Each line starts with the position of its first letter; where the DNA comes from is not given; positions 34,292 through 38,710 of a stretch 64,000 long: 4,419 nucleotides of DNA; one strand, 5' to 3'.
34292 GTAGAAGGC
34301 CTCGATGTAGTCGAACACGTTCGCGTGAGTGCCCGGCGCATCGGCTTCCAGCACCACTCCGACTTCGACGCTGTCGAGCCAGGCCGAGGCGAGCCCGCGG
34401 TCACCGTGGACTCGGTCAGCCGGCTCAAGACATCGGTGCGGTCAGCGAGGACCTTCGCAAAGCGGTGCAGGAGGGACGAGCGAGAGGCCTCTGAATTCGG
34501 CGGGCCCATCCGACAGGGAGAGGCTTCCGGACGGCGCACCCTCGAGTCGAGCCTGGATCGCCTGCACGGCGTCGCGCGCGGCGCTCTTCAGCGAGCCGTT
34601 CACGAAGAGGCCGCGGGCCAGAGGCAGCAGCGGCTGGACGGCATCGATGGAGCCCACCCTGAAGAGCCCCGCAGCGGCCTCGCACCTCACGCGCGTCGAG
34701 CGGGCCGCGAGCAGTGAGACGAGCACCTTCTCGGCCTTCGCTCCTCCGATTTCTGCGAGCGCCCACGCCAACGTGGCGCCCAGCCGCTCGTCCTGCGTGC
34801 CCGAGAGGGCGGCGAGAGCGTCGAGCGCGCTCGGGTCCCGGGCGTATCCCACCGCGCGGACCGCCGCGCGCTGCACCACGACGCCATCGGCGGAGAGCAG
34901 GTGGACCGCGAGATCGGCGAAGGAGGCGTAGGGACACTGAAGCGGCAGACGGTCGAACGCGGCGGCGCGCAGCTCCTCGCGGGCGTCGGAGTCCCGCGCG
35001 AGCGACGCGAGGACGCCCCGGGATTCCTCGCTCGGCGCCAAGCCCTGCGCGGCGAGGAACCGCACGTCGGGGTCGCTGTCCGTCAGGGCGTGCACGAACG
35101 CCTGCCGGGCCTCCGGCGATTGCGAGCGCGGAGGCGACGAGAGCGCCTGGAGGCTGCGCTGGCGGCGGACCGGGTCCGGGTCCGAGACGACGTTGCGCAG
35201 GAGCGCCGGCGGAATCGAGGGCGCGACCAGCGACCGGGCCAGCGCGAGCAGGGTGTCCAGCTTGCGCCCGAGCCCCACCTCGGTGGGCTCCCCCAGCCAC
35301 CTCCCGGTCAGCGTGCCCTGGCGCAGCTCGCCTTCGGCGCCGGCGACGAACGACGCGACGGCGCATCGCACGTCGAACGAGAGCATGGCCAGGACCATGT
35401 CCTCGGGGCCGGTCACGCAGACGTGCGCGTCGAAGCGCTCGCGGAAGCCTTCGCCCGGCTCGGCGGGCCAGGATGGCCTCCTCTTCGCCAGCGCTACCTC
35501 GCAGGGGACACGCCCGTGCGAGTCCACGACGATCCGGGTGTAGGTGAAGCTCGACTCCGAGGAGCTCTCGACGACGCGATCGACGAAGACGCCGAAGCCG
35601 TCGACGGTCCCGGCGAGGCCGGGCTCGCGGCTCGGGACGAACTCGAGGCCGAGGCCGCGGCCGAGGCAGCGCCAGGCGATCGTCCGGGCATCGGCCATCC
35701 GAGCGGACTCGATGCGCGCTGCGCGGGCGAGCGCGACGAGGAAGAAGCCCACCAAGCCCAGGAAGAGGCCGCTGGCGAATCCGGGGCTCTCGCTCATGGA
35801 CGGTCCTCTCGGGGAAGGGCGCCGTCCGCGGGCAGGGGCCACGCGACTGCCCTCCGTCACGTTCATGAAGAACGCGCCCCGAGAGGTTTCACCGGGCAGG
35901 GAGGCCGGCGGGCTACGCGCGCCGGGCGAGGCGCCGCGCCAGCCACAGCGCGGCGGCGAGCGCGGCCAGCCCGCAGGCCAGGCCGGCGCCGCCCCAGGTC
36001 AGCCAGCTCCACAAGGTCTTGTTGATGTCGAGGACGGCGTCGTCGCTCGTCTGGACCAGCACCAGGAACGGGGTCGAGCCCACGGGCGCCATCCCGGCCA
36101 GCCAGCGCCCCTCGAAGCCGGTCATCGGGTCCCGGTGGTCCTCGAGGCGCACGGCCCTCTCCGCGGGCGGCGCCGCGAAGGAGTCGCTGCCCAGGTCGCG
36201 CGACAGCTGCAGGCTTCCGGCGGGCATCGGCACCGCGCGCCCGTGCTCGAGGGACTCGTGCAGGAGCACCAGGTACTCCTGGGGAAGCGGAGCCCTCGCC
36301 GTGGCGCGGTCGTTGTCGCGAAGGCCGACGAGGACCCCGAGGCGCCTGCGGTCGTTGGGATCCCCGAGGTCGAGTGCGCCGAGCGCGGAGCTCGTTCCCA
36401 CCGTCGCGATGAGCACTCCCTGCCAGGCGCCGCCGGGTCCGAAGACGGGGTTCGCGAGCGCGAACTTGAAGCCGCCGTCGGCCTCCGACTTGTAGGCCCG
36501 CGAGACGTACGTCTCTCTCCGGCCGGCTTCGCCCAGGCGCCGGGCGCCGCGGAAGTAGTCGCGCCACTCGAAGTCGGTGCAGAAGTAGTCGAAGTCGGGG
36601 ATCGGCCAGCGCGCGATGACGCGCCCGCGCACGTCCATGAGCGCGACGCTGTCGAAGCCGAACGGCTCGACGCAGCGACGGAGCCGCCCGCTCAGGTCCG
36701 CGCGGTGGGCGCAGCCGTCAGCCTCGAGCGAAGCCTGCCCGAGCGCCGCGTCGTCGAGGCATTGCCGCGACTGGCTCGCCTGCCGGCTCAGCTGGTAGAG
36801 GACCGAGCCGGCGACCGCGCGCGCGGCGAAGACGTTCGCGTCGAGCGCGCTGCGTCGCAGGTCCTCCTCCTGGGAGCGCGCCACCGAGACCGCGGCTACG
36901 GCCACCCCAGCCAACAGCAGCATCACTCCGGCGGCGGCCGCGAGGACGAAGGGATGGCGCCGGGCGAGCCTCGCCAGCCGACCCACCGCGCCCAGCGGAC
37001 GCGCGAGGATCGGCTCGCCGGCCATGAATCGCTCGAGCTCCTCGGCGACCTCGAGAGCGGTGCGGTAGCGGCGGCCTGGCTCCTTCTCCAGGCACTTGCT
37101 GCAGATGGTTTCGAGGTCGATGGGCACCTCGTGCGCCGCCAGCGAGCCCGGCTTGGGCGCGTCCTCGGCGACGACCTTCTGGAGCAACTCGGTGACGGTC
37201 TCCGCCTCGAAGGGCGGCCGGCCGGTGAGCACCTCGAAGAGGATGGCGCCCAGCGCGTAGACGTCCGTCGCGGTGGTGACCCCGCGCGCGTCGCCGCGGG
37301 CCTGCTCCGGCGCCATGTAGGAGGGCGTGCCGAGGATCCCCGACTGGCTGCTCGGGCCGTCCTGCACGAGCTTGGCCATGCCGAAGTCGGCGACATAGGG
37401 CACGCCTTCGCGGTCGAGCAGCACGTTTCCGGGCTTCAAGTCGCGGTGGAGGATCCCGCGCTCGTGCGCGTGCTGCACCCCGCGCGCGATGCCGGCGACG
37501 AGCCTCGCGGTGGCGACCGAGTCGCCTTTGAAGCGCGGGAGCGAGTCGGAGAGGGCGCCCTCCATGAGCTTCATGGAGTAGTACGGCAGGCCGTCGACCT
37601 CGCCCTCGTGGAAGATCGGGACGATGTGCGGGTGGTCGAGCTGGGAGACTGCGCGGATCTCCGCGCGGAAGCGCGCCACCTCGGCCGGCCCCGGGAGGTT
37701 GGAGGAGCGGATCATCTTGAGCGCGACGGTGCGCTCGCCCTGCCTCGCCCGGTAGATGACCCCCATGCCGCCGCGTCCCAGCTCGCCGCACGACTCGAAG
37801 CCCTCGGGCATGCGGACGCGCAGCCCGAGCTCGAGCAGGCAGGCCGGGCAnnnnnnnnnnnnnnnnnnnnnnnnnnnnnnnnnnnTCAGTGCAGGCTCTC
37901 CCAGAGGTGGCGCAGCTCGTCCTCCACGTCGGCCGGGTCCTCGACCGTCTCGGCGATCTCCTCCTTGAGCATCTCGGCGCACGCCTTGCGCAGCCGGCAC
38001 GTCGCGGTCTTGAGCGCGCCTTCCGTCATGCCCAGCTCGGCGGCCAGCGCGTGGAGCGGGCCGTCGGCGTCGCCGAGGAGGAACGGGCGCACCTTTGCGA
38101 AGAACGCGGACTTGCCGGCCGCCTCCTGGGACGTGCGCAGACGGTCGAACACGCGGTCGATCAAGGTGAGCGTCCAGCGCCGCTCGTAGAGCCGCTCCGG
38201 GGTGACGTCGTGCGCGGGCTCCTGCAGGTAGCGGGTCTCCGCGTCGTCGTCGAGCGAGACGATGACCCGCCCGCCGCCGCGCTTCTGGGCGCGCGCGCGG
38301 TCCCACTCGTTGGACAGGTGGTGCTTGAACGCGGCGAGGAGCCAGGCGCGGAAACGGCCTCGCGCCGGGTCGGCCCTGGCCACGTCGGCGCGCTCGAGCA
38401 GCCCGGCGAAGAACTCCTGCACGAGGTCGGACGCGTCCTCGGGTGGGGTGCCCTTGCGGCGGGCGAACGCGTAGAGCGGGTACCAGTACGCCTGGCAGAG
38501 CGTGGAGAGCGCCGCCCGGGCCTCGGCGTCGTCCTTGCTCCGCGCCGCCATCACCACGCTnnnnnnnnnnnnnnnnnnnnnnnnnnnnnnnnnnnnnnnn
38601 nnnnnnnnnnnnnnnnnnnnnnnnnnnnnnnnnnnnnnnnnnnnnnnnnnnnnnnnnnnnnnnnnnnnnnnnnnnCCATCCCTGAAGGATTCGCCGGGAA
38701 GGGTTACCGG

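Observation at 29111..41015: The last ~85 nt of mfd (with its stop codon) are directly repeated 11.7 kb downstream, bracketing a second accessory block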

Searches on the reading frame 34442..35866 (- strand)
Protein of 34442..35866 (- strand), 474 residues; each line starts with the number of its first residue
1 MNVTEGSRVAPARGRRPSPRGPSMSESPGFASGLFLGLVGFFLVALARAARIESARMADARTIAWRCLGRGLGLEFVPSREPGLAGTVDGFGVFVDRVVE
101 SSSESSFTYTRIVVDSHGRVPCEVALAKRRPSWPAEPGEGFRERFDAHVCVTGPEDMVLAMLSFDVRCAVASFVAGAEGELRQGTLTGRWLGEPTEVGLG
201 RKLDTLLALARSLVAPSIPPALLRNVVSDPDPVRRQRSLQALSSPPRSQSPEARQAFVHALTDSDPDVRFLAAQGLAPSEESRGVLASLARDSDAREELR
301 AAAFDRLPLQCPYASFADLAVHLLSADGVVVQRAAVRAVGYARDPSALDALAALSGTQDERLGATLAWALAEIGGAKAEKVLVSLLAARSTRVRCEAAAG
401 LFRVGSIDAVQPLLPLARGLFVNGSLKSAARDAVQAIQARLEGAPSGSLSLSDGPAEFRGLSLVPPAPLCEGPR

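Call 12: search_protein_families(library=pfam, proteins=[window:34442-35866:-], max_evalue=0.01)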
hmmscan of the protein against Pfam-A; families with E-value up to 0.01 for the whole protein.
window:34442-35866:- (474 aa): 2 families
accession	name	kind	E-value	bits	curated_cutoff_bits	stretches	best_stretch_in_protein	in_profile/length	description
PF13646.12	HEAT_2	-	3.7e-18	66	27.7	3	325-388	10-73/88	HEAT repeats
PF00514.29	Arm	-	0.004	17.6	20.6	0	381-401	16-36/41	Armadillo/beta-catenin-like repeat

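Call 75: search_protein_families(library=ncbifam, proteins=[window:34442-35866:-], max_evalue=0.001)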
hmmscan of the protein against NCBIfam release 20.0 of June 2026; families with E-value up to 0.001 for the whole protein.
window:34442-35866:- (474 aa): 2 families
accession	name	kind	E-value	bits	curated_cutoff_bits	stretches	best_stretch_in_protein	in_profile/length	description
NF045915.1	PhycobilmeDegNblB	equivalog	7.6e-06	25.6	300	1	322-397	137-212/214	phycobilisome degradation protein NblB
NF010374.0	PRK13800.1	equivalog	6.8e-05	21.3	1196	1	221-410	625-809/898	fumarate reductase/succinate dehydrogenase flavoprotein subunit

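Call 76: search_protein_families(library=phrogs, proteins=[window:34442-35866:-], max_evalue=0.001)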
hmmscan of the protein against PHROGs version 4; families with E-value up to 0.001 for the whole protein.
window:34442-35866:- (474 aa): 0 families

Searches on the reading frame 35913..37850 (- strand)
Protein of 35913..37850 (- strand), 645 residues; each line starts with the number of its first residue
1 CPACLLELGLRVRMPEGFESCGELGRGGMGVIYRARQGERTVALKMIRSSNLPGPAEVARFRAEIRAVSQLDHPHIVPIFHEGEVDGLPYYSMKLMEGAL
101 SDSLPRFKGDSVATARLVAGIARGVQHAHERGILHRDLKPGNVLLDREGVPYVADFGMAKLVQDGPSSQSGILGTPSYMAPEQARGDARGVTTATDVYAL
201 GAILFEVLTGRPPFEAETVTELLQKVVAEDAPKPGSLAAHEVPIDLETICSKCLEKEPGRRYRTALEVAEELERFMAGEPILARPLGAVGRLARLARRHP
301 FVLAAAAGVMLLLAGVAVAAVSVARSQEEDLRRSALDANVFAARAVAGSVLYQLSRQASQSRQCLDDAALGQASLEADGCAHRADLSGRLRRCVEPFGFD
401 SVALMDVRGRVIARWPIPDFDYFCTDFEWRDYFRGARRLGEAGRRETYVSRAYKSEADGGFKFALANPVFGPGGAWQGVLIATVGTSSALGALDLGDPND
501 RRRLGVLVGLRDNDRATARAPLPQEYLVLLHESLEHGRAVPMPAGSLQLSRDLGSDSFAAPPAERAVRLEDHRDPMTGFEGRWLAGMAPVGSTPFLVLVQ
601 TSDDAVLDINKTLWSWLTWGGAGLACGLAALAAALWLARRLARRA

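Call 12: search_protein_families(library=pfam, proteins=[window:35913-37850:-], max_evalue=0.01)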
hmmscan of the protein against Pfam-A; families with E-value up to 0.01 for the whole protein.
window:35913-37850:- (645 aa): 4 families
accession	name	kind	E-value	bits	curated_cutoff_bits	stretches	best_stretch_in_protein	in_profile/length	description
PF00069.31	Pkinase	-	2.7e-41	142.1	31.7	1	20-263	3-253/263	Protein kinase domain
PF07714.23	PK_Tyr_Ser-Thr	-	7e-28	98.1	23.1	1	23-263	6-250/258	Protein tyrosine and serine/threonine kinase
PF14531.12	Kinase-like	-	3e-05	23.9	25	1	106-215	139-252/289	Kinase-like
PF01636.29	APH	-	0.00025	21.3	23.2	1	125-160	162-198/239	Phosphotransferase enzyme family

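Call 75: search_protein_families(library=ncbifam, proteins=[window:35913-37850:-], max_evalue=0.001)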
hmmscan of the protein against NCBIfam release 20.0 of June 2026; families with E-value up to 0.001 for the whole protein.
window:35913-37850:- (645 aa): 12 families
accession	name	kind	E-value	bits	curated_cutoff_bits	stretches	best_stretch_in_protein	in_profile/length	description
NF033483.0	PknB_PASTA_kin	equivalog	1.3e-65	222.5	450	1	23-281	14-274/563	Stk1 family PASTA domain-containing Ser/Thr kinase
NF052427.1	StpK7MSMEG_1200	equivalog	1.4e-52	179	900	1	24-342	15-337/601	serine/threonine protein kinase StpK7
NF047741.1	antiphage_MADS6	equivalog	4.6e-37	127.8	460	2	114-277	301-462/612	methylation-associated defense system protein kinase MAD6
NF009651.0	PRK13184.1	equivalog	3.7e-36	124.5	839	1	21-280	7-295/932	serine/threonine-protein kinase PknD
TIGR03903.1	TOMM_kin_cyc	equivalog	3.2e-35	121.4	705.75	1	39-272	3-244/1267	TOMM system kinase/cyclase fusion protein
NF053615.1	SerThrKinAfsKStmc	equivalog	2.7e-27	95.8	1300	1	17-261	14-254/809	protein serine/threonine kinase AfsK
NF038150.1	lanthi_synth_IV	equivalog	2.1e-23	82.6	650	1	111-358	296-527/851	class IV lanthionine synthetase LanL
NF033442.0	BREX_PglW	equivalog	1.6e-16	59.2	990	2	116-275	316-486/1391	BREX system serine/threonine kinase PglW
NF038151.1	lanthi_synth_III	equivalog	5.1e-12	45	575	1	116-239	340-456/833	class III lanthionine synthetase LanKC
NF043056.1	T4SS_LegK1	equivalog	5.1e-09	35.2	550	1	129-206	206-282/516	Dot/Icm T4SS effector kinase LegK1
NF058632.1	SerThrKinPrkT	equivalog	4.9e-05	22.5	280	1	23-146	28-151/322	serine/threonine protein kinase PrkT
TIGR03724.2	arch_bud32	equivalog_domain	0.00012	21.7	125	1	112-163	88-135/193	KEOPS complex kinase/ATPase Bud32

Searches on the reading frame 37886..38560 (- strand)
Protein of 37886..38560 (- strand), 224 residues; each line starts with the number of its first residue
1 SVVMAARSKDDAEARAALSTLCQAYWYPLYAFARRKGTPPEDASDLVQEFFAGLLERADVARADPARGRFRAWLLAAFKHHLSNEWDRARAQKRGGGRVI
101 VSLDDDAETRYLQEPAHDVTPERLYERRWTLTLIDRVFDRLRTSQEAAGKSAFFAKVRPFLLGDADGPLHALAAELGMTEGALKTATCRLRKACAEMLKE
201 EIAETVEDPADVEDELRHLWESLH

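Call 12: search_protein_families(library=pfam, proteins=[window:37886-38560:-], max_evalue=0.01)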
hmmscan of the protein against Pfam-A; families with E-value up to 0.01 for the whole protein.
window:37886-38560:- (224 aa): 2 families
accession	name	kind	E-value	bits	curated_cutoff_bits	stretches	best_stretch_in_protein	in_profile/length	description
PF04542.20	Sigma70_r2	-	9.3e-09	35.4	24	1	28-90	8-69/71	Sigma-70 region 2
PF07638.17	Sigma70_ECF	-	0.00037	20.9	21.1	1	40-111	46-116/185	ECF sigma factor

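Call 75: search_protein_families(library=ncbifam, proteins=[window:37886-38560:-], max_evalue=0.001)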
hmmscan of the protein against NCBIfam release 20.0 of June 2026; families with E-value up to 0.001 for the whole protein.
window:37886-38560:- (224 aa): 6 families
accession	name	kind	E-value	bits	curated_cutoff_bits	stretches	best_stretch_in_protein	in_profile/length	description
TIGR02937.1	sigma70-ECF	superfamily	1.7e-13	50.5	42.9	1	17-197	2-164/165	sigma-70 family RNA polymerase sigma factor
NF009166.1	PRK12513.1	equivalog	2.8e-07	30.4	206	1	15-205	21-189/193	RNA polymerase sigma factor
NF010500.0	PRK13919.1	subfamily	1.3e-06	28.8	226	1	15-89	22-94/186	putative RNA polymerase sigma E protein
TIGR02989.1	Sig-70_gvs1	subfamily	4.9e-06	26.6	124.55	1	18-110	3-85/158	RNA polymerase sigma-70 factor, Rhodopirellula/Verrucomicrobium family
TIGR02985.1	Sig70_bacteroi1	subfamily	2.9e-05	24.3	126.4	1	19-141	4-115/162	RNA polymerase sigma-70 factor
NF009172.0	PRK12519.1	subfamily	0.00049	19.7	222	0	14-93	27-100/194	RNA polymerase sigma factor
